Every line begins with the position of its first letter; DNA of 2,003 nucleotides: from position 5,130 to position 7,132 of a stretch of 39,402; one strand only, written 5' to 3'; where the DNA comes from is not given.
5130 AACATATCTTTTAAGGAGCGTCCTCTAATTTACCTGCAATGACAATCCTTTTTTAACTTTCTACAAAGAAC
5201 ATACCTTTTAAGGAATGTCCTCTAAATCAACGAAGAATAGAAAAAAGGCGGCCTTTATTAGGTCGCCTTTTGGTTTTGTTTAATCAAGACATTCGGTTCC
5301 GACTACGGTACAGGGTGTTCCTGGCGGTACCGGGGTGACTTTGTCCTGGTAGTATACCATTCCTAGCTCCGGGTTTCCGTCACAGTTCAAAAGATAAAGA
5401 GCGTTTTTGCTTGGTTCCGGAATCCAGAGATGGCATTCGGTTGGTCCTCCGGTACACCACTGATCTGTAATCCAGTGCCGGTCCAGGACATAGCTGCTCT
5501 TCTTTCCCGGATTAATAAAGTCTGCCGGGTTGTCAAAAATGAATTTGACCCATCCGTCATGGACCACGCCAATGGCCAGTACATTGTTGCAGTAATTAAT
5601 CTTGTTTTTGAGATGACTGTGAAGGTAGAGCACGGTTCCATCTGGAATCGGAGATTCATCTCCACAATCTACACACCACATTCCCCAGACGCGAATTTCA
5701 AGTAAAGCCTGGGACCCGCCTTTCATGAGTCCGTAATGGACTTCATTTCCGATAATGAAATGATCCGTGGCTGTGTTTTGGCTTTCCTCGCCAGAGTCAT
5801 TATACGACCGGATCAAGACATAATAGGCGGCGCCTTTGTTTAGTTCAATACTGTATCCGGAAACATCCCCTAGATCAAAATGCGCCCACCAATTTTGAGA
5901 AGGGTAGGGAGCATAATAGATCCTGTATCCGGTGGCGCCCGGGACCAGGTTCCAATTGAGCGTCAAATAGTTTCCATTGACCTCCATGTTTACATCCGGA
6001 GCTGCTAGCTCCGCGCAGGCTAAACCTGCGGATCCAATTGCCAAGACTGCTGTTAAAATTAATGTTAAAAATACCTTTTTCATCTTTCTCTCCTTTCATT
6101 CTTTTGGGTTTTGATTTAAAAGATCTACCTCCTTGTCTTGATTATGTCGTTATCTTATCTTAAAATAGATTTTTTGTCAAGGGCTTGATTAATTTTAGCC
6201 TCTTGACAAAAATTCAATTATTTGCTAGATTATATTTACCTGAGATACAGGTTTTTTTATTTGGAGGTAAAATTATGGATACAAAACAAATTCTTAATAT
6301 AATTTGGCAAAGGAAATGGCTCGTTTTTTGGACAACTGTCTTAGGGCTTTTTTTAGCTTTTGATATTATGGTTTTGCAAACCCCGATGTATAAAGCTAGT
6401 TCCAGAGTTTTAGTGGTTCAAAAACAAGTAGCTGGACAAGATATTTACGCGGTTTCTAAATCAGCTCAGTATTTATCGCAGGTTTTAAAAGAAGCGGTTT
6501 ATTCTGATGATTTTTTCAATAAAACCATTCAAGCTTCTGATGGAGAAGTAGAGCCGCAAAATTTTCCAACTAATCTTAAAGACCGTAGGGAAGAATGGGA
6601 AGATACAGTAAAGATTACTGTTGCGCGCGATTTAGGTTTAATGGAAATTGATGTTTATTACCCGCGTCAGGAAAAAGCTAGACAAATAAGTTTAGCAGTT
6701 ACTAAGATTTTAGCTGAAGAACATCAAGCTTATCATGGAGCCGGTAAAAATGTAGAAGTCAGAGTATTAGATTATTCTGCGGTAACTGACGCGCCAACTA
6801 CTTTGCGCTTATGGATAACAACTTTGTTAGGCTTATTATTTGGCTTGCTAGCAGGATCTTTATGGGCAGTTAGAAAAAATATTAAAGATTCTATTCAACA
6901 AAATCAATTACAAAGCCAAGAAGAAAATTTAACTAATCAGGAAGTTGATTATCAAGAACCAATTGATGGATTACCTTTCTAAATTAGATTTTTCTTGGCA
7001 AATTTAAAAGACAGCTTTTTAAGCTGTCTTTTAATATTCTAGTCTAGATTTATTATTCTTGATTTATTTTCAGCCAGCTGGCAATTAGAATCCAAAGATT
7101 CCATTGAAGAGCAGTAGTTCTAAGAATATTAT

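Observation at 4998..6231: Compositionally foreign cassette encoding a secreted Cys-rich FN3-like protein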

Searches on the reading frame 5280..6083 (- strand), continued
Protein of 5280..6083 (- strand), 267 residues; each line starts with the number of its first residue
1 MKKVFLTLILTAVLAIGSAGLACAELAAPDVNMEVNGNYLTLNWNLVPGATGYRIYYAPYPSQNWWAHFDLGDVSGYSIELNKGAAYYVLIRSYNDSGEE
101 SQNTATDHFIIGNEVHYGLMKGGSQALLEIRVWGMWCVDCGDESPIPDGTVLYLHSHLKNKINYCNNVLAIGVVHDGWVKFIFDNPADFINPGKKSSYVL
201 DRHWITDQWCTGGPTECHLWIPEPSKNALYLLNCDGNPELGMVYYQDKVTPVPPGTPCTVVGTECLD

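Call 72: search_protein_families(library=pfam, proteins=[P0147, P0152, P0072], max_evalue=0.01)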
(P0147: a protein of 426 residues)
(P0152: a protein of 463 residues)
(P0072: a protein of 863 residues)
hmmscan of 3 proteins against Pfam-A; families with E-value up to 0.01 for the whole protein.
P0147 (426 aa): 2 families
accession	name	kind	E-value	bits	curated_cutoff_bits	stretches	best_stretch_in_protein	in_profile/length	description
PF11617.13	Cu-binding_MopE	-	2.6e-14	53.6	27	2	131-159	1-28/30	Putative metal-binding motif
PF00041.27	fn3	-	4.1e-05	24.2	25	0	32-105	10-80/84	Fibronectin type III domain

P0152 (463 aa): 4 families
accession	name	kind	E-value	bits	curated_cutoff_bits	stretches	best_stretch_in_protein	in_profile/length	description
PF11617.13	Cu-binding_MopE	-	6.3e-15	55.6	27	2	296-323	1-27/30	Putative metal-binding motif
PF07603.17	Lcl_C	-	4.6e-13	49.9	34.9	1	340-400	1-65/117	Lcl C-terminal domain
PF00041.27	fn3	-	6.1e-08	33.2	25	1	50-121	7-74/84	Fibronectin type III domain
PF16383.10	DUF4992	-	0.00049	20.3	29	0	178-259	42-124/183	Domain of unknown function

P0072 (863 aa): 11 families
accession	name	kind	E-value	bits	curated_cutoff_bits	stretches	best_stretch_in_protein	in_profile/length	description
PF00041.27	fn3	-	7.7e-50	167.5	25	5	303-379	11-81/84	Fibronectin type III domain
PF16656.11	Pur_ac_phosph_N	-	7.1e-26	91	30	3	301-374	9-87/93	Purple acid Phosphatase, N-terminal domain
PF25788.1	Ig_Rha78A_N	-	2e-21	76.6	27.4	1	298-377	10-95/105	Rha78A-like, N-terminal immunoglobulin domain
PF25059.1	FN3_DSCAM-DSCAML_C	-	9e-20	71.3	39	0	348-386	46-84/89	DSCAM/DSCAML C-terminal Fn3-like domain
PF16655.11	PhoD_N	-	9.4e-16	58.6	30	0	348-372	60-78/90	PhoD-like phosphatase, N-terminal domain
PF24489.1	Ig_J_second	-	1.1e-12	48.3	27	0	344-382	55-93/105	Tip attachment protein J second Ig-like domain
PF16383.10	DUF4992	-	9.6e-08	32.4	29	0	758-805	40-88/183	Domain of unknown function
PF08355.17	EF_assoc_1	-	0.00039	20.4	29.1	0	385-409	7-31/72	EF hand associated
PF07353.17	Uroplakin_II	-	0.00044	20.2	20.4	0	726-779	94-146/179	Uroplakin II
PF14049.11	Dppa2_A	-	0.0016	19.1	27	0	745-781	29-63/85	Dppa2/4 conserved region in higher vertebrates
PF09458.16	H_lectin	-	0.0032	18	24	0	26-56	33-63/67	H-type lectin domain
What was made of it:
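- On FN3 domain (Pfam PF00041): The related proteins P0152 (33.2 bits) and P0072 (167.5 bits) pass fn3; P0147 itself is just below at 24.2 bits (call 72).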

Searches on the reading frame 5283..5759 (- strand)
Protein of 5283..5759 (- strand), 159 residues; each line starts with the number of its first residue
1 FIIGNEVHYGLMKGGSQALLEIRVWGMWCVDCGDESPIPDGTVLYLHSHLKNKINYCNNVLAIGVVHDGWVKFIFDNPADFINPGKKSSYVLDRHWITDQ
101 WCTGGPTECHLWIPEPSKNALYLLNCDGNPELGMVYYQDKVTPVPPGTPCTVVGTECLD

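Call 29: find_homologous_proteins(query=A3, max_evalue=10)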
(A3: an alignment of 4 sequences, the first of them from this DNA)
Query A3 (4 sequences) (159 aa, profile of the alignment): 4 proteins with E <= 10 among 1192 candidates.
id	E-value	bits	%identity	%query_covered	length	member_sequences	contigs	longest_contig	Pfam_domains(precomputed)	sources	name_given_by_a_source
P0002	3.8e-93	327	71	100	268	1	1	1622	-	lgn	-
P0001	1.0e-91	323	100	100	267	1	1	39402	-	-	-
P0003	7.9e-91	320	68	99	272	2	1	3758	-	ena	-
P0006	1.3e-89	316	62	100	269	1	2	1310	-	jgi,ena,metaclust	metaclust:\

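Call 30: search_solved_structures(query=A3, max_evalue=10)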
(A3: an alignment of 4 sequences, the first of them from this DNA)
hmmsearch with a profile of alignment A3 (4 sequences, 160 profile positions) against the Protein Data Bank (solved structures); distinct sequences matched with E-value up to 10: 2.
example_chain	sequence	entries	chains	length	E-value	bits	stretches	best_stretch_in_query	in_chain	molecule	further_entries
5xg5_A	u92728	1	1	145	0.00043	23.3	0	14-54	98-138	MITSUBA-1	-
7ecq_A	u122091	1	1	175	0.45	13.5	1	4-49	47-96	Protein FAM3A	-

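Call 32: search_solved_structures(query=A3, max_evalue=10, show_alignments=2)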
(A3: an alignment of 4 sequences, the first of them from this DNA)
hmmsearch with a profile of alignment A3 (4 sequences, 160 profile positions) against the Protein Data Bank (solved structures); distinct sequences matched with E-value up to 10: 2.
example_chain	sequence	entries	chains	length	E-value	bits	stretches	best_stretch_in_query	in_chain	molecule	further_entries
5xg5_A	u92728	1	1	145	0.00043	23.3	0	14-54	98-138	MITSUBA-1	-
7ecq_A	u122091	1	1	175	0.45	13.5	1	4-49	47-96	Protein FAM3A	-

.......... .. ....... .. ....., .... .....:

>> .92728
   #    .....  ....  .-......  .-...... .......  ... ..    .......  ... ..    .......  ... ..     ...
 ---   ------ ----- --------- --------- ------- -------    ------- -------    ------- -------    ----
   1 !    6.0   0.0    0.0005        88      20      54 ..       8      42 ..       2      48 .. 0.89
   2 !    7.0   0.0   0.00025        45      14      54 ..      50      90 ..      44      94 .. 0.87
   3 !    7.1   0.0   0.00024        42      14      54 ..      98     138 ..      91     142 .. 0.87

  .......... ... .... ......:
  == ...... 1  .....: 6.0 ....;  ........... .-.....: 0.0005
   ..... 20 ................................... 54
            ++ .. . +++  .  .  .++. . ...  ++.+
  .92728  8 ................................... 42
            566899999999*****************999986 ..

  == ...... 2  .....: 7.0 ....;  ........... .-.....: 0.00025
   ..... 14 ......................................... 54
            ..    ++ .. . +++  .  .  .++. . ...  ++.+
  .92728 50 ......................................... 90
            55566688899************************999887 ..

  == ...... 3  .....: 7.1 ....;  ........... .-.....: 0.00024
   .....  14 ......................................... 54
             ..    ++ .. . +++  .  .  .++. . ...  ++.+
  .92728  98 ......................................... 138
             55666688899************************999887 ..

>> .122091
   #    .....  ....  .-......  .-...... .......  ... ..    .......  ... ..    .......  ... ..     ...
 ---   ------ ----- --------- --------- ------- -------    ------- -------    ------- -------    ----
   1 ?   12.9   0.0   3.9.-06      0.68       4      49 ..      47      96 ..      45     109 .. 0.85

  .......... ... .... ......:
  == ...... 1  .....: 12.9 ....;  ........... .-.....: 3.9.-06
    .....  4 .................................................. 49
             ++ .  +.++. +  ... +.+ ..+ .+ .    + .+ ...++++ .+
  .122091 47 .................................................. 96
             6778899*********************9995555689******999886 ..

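Call 47: predict_structure(alignment_id=A3)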
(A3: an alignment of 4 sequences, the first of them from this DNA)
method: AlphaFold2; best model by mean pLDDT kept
length: 159 residues; sequences in the alignment: 4
mean_pLDDT: 49.5   pTM: 0.54
mean pLDDT of the five models: 49.5, 47.0, 45.3, 42.1, 40.7
residues with pLDDT >= 90: 0; 70-90: 10; 50-70: 61; < 50: 88
segments of 3 or more residues with pLDDT < 50: 1-15, 49-58, 78-106, 128-159
pLDDT, mean of each block of 10 residues (from residue 1): 36 50 64 69 60 40 68 57 39 39 47 53 50 37 41 37
secondary structure, 60 per line:
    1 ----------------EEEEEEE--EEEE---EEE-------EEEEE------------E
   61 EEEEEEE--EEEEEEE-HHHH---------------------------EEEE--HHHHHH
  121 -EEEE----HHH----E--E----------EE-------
elements in order: E17-23 E26-29 E33-35 E43-47 E60-67 E70-76 H78-81 E109-112 H115-120 E122-125

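Call 53: find_homologous_proteins(query=A4, max_evalue=10)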
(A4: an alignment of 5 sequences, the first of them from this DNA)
Query A4 (5 sequences) (159 aa, profile of the alignment): 5 proteins with E <= 10 among 460 candidates.
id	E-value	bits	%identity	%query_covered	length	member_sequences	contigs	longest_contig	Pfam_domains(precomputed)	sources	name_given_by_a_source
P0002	1.0e-86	307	71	100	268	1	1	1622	-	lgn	-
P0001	2.5e-83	296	100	100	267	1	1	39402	-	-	-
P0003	3.1e-83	295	68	99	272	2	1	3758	-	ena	-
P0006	4.1e-80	285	62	100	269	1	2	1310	-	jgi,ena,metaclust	metaclust:\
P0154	8.1e-63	229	34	87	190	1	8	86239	-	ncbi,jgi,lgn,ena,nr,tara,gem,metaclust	ncbi:MAG: hypothetical protein CMI55_00505 [Parcubacteria group bacterium]|jgi:hypothetical protein|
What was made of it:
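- Tried and rejected: The two C-domain-only profile searches of the word-indexed database found nothing new beyond P0154 (calls 29, 53).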

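Call 60: fold_search(model_id=the predicted structure, library=pdb)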
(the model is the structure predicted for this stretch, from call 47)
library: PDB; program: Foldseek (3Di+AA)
matches with E <= 10: 191; with E <= 0.001: 0
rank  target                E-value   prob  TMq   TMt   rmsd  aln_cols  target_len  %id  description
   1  3osk_A                5.3e-01  0.06  0.12  0.15  13.2        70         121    8  Crystal structure of human CTLA-4 apo homodimer (released 2010-12-08)
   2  5vba_B                6.0e-01  0.08  0.13  0.07   8.1        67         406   12  Structure of EspG1 chaperone from the type VII (ESX-1) secretion system determined with the assistance of N-terminal T (released 2017-07-05)
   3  4kkn_A                6.3e-01  0.06  0.12  0.15  12.9        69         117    6  Crystal structure of bovine CTLA-4, PSI-NYSGRC-012704 (released 2013-06-12)
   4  5e5m_A                7.6e-01  0.06  0.11  0.15  13.3        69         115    7  Crystal structure of mouse CTLA-4 in complex with nanobody (released 2016-10-12)
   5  3u6x_S                8.0e-01  0.07  0.19  0.26  12.5       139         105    7  Phage TP901-1 baseplate tripod (released 2012-07-04)
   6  4v96_AB               1.0e+00  0.06  0.18  0.11  12.2       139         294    6  The structure of a 1.8 MDa viral genome injection device suggests alternative infection mechanisms (released 2014-07-09)
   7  4v96_AA               1.4e+00  0.06  0.19  0.11  11.8       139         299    7  The structure of a 1.8 MDa viral genome injection device suggests alternative infection mechanisms (released 2014-07-09)
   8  1i85_C                1.4e+00  0.04  0.13  0.16  12.8        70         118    6  CRYSTAL STRUCTURE OF THE CTLA-4/B7-2 COMPLEX (released 2001-04-04)
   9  1i85_D                1.6e+00  0.04  0.12  0.16  12.5        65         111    3  CRYSTAL STRUCTURE OF THE CTLA-4/B7-2 COMPLEX (released 2001-04-04)
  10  7su0_C                1.6e+00  0.04  0.12  0.15  13.1        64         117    8  Crystal structure of an acidic pH-selective Ipilimumab variant Ipi.105 in complex with CTLA-4 (released 2022-03-02)
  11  7su0_D                1.6e+00  0.04  0.12  0.16  13.8        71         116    8  Crystal structure of an acidic pH-selective Ipilimumab variant Ipi.105 in complex with CTLA-4 (released 2022-03-02)
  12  8xhy                  1.6e+00  0.02  0.16  0.11  14.1       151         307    8  The complex structure of mutant T307A of SsBcmE and its natural substrate cIL (released 2025-05-28)
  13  4v96_AE               1.9e+00  0.04  0.19  0.11  12.3       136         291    7  The structure of a 1.8 MDa viral genome injection device suggests alternative infection mechanisms (released 2014-07-09)
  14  2d9z_MODEL_1_A        2.0e+00  0.04  0.14  0.16  12.8        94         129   10  Solution structure of the PH domain of Protein kinase C, nu type from human (released 2007-01-02)
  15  4v96_AH               2.0e+00  0.04  0.19  0.11  12.3       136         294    7  The structure of a 1.8 MDa viral genome injection device suggests alternative infection mechanisms (released 2014-07-09)
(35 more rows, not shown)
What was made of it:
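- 5283..5753 (-): Orphan C-terminal domain of about 157 aa with 8 Cys, predicted beta-rich. AF2 pLDDT is 49.5, and Foldseek finds nothing at E<=0.001 (calls 47, 60).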

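Call 65: find_related_loci(query=A4, collection=metagenome_contigs, flank=6000)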
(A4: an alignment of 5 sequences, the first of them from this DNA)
Query A4 (159 aa) in metagenome_contigs; peptide patterns used: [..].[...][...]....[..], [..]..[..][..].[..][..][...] (x = any residue, [..] = any of these).
104 stretches matched a pattern; 2 encode a relative of the query (tblastn E <= 1e-3); 2 distinct loci.
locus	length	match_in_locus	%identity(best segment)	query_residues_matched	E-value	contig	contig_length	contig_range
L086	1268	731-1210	62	1-159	1e-72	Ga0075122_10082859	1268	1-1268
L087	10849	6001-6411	34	20-157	4e-15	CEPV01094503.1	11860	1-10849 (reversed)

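Call 70: search_protein_families(library=phrogs, proteins=[P0154], max_evalue=1)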
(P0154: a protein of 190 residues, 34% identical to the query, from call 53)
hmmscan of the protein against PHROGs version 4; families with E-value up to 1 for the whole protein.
P0154 (190 aa): 0 families

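Call 71: search_protein_families(library=pfam, proteins=[P0154], max_evalue=0.1)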
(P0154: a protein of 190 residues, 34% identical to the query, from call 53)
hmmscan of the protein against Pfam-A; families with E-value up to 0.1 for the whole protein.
P0154 (190 aa): 0 families

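Call 78: search_solved_structures(query=A4, max_evalue=10)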
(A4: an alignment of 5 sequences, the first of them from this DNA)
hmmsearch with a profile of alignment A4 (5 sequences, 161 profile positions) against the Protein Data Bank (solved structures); distinct sequences matched with E-value up to 10: 4.
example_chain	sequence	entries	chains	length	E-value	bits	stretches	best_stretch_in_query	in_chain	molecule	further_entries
5xg5_A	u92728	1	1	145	0.011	18.8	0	20-54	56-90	MITSUBA-1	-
6ahy_B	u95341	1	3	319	0.13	15.3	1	45-148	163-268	Proto-oncogene Wnt-3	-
9ovi_A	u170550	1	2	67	0.93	12.5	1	52-84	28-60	Conserved domain protein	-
8s79_C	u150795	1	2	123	1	12.4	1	117-160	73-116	Nanobody 200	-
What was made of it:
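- On Beta-trefoil lectin (MytiLec/MITSUBA type): The summed E is 4e-4 and weakens to 0.011 with the more diverse profile (calls 30, 32, 78).
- Tried and rejected: Rejected (calls 30, 32, 78). FAM3A/ILEI (E 0.45) and Wnt-3 (E 0.13) are not significant (calls 32, 78).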

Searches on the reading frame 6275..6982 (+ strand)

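Call 59: search_protein_families(library=pfam, proteins=[window:6275-6982:+], max_evalue=0.001)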
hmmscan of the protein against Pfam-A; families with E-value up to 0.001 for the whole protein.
window:6275-6982:+ (235 aa): 1 family
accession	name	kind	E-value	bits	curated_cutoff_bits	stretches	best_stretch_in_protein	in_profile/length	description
PF02706.20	Wzz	-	4e-10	40.3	25.5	1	2-85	4-88/91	Chain length determinant protein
